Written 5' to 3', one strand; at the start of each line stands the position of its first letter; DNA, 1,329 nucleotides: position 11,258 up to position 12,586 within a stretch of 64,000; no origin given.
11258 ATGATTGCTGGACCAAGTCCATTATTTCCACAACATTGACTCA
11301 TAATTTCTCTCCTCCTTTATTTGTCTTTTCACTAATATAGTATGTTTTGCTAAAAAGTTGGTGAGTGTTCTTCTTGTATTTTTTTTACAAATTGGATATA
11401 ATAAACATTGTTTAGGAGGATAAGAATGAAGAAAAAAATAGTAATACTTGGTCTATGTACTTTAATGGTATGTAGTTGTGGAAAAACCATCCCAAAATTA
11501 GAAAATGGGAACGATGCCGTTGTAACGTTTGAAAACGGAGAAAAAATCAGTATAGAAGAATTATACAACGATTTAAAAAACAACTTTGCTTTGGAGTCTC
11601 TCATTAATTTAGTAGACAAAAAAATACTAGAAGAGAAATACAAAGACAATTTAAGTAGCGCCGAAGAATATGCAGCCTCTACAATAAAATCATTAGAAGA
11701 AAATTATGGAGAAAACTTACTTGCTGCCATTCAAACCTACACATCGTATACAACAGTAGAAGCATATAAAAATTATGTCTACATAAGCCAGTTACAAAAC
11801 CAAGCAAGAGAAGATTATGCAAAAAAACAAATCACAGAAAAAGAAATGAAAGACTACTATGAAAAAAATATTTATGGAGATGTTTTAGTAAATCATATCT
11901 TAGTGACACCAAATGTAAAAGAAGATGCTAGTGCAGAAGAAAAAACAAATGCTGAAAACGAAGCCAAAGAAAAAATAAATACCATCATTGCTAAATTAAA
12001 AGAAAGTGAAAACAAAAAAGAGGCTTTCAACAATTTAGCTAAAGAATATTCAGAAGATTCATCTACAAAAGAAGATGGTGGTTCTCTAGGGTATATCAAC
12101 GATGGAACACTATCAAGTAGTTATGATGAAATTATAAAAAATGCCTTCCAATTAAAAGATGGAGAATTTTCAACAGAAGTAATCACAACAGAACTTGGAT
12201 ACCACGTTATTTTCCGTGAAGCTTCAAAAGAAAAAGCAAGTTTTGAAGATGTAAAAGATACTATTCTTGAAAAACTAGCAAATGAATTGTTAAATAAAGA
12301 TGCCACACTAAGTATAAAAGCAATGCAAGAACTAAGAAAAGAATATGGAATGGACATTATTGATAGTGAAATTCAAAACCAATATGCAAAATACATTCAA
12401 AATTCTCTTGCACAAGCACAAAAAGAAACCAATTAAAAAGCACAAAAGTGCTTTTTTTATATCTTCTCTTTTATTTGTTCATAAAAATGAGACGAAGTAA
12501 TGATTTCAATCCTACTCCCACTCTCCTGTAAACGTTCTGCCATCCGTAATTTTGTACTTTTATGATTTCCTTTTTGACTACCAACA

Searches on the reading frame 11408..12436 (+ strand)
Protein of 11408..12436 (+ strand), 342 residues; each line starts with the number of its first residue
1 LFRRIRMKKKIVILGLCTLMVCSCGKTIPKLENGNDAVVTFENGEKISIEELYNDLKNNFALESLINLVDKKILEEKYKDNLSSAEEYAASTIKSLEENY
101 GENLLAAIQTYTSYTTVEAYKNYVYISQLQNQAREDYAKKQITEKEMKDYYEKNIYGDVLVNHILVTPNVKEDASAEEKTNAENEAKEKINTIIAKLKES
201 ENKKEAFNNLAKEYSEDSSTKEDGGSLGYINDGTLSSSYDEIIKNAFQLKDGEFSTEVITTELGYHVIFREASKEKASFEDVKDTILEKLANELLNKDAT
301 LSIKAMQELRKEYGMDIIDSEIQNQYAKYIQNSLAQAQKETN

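Call 45: search_protein_families(library=pfam, proteins=[window:11408-12436:+], max_evalue=0.01)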
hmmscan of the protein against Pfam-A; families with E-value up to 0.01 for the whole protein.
window:11408-12436:+ (342 aa): 4 families
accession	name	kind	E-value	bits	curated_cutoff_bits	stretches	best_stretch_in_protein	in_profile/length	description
PF00639.27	Rotamase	-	2e-17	64.4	21.7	1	163-269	1-94/97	PPIC-type PPIASE domain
PF13616.12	Rotamase_3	-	2.8e-16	60.5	22.5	1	153-268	10-110/116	PPIC-type PPIASE domain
PF13145.12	Rotamase_2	-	1.3e-09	39.3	27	1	142-284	1-121/121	PPIC-type PPIASE domain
PF22783.1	BapA_N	-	0.0012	18.9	27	1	33-97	45-107/123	BapA, prefix-like domain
